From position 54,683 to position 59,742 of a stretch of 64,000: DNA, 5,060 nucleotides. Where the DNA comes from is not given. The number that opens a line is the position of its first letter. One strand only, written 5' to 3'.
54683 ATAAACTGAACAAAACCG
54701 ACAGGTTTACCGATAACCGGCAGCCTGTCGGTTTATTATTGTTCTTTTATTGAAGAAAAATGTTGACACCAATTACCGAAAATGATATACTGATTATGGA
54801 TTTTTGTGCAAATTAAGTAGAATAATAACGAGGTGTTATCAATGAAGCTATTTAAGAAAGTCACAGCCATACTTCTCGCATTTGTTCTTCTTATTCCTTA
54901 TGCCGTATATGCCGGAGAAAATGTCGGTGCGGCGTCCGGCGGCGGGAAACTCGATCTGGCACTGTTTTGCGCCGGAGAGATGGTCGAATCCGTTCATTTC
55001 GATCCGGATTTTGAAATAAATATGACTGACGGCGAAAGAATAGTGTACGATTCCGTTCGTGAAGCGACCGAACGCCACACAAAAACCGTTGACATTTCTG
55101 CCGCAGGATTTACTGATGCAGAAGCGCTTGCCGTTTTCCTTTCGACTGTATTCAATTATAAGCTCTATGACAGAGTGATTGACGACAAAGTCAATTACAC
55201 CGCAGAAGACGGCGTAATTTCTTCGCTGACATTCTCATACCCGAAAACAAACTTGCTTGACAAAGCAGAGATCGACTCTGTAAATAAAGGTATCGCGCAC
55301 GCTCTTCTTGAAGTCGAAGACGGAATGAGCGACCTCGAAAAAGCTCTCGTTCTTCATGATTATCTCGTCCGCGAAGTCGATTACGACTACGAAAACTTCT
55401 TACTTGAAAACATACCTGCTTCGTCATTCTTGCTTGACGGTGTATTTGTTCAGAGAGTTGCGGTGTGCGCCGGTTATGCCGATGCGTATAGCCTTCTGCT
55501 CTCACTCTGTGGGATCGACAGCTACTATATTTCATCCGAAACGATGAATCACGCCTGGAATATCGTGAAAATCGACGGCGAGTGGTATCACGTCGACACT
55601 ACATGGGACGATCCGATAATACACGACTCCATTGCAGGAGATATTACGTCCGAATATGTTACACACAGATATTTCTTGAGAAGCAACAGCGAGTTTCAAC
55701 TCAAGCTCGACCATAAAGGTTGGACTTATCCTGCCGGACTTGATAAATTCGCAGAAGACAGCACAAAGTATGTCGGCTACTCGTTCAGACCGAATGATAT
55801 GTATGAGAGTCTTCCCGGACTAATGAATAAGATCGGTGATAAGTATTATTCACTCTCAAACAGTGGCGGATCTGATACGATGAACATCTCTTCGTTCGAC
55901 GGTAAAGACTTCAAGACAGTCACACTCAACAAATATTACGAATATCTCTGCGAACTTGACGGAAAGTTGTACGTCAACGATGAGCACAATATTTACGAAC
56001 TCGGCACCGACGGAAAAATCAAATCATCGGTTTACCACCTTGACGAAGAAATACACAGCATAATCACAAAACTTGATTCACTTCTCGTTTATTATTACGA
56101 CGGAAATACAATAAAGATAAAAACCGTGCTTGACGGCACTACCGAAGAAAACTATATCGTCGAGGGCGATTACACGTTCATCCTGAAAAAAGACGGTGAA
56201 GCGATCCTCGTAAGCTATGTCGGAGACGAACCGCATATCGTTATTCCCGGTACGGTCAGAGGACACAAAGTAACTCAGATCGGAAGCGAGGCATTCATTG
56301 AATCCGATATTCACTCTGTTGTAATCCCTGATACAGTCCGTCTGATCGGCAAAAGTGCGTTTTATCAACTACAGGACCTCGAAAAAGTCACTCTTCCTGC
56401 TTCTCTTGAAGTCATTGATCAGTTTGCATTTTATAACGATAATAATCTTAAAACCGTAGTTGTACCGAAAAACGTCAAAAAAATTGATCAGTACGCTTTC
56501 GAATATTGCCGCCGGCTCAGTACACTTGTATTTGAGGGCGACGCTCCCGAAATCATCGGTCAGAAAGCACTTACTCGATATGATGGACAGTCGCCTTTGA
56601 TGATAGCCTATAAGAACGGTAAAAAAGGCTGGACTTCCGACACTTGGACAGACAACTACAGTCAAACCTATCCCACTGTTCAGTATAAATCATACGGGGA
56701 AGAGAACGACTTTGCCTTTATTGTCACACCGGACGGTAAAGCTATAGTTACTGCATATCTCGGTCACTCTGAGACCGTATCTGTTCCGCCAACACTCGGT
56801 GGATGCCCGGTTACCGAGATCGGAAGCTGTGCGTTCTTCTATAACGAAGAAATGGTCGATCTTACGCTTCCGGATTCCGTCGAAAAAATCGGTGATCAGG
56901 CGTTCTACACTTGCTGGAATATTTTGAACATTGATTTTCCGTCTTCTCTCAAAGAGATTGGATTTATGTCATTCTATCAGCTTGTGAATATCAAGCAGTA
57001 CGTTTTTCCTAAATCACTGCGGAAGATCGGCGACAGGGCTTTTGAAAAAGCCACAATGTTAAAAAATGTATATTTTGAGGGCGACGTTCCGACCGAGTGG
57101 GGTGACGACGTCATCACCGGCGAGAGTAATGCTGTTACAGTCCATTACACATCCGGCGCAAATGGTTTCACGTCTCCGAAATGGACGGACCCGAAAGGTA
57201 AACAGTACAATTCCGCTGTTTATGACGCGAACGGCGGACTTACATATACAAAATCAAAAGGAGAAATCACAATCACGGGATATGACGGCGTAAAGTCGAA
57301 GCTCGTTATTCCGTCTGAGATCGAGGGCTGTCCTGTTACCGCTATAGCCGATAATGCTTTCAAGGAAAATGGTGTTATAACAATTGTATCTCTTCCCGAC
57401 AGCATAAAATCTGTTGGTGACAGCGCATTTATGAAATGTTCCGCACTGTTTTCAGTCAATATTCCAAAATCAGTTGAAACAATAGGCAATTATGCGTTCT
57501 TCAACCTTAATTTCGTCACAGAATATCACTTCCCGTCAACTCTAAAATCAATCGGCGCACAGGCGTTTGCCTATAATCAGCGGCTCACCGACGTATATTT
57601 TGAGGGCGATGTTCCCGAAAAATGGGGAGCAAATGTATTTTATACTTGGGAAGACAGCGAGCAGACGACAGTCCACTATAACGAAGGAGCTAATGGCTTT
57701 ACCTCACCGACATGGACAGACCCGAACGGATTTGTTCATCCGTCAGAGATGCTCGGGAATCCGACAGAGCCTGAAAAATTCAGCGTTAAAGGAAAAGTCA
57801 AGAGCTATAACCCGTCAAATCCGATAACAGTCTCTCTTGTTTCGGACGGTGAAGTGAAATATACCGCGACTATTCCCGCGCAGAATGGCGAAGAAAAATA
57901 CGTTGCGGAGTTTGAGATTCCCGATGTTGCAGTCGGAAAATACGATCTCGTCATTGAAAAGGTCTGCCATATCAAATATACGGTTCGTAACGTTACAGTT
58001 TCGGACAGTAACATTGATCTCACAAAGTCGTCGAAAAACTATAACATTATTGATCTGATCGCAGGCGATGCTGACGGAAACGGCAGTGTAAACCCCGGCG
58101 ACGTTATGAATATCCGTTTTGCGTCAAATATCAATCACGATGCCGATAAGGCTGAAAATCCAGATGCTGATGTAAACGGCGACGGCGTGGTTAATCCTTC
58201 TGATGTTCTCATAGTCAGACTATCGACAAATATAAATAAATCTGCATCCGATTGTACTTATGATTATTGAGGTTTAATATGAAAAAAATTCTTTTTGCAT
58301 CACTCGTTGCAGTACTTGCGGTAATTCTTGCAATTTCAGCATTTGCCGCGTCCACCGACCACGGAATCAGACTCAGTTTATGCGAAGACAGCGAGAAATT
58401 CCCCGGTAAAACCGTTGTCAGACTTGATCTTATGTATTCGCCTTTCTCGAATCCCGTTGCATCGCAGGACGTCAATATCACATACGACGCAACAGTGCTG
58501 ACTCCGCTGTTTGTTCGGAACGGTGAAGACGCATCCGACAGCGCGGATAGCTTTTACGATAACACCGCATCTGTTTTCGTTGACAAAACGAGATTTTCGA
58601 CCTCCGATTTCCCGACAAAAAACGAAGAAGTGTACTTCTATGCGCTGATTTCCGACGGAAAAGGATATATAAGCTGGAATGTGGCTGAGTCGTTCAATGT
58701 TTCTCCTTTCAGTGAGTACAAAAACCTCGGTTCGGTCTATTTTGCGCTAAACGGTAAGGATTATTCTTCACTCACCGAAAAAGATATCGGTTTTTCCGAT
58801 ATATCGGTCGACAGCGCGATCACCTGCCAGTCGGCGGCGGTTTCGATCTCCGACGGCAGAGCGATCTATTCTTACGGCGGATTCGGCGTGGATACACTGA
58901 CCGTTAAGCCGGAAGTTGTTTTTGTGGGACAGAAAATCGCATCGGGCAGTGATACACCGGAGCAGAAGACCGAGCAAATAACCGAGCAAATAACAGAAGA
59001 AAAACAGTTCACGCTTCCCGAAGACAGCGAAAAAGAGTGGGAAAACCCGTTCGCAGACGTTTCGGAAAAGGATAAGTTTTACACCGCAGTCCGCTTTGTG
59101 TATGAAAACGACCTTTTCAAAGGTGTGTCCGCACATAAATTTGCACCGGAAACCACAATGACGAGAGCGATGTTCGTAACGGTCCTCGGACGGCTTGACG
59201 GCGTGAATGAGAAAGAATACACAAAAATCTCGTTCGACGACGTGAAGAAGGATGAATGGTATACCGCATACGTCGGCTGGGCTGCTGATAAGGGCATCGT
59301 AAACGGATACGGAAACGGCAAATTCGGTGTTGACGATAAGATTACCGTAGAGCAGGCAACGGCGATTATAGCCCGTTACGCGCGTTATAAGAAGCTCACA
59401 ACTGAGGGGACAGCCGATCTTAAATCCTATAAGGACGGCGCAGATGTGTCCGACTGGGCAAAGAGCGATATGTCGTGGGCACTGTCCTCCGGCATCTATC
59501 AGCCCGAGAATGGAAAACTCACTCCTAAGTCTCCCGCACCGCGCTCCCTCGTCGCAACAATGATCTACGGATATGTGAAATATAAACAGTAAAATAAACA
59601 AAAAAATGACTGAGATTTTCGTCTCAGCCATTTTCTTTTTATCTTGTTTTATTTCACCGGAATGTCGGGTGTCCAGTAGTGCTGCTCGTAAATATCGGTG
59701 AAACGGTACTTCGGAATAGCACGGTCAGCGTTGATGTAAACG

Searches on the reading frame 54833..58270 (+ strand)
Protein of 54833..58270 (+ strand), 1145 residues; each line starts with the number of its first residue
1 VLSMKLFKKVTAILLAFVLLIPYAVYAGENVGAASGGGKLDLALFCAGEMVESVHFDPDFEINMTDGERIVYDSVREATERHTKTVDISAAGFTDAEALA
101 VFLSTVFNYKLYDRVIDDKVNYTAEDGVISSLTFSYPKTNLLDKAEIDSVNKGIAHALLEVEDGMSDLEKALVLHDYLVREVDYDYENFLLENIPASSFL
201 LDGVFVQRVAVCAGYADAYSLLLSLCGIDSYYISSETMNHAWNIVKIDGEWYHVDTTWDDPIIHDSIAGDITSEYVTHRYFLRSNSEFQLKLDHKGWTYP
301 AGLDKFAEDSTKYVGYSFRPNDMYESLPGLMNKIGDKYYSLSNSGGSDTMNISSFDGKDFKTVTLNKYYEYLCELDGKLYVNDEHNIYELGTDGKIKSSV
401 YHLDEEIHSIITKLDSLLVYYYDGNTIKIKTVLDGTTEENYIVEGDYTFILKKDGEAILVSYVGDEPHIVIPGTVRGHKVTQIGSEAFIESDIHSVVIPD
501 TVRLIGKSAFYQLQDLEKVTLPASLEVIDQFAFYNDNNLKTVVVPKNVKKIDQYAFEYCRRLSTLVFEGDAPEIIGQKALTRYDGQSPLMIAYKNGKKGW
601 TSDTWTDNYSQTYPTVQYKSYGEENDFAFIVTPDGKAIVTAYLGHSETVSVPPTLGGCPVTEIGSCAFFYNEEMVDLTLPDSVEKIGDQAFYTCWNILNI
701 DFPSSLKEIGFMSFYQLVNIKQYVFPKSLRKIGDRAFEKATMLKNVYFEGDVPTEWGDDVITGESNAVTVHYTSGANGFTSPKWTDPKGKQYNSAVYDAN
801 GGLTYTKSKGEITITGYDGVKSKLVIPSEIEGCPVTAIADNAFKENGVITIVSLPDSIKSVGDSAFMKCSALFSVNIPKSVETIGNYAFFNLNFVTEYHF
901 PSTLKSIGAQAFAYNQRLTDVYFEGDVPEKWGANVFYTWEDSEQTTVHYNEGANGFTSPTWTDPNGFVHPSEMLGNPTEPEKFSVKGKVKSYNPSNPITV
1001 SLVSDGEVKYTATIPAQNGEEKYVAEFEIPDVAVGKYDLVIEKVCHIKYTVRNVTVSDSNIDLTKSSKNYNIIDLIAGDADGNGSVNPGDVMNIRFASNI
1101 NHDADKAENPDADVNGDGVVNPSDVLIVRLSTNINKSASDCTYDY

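Call 18: search_protein_families(library=pfam, proteins=[window:54833-58270:+], max_evalue=0.0001)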
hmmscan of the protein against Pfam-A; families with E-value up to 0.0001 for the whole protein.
window:54833-58270:+ (1145 aa): 3 families
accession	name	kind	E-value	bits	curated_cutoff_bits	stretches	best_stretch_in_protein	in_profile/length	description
PF13306.12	LRR_5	-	5.3e-67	224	27.7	3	481-570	1-89/127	BspA type Leucine rich repeat region (6 copies)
PF01841.26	Transglut_core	-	6.4e-09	36.5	23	1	163-256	10-108/108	Transglutaminase-like superfamily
PF00404.24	Dockerin_1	-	1.5e-06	28.8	22.9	1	1077-1128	1-52/57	Dockerin type I domain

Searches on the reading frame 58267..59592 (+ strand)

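Call 18: search_protein_families(library=pfam, proteins=[window:58267-59592:+], max_evalue=0.0001)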
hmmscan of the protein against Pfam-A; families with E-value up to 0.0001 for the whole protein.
window:58267-59592:+ (441 aa): 1 family
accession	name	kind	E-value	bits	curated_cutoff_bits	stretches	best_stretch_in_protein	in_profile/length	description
PF00395.25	SLH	-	2.8e-20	72.5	20.8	2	322-363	1-42/44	S-layer homology domain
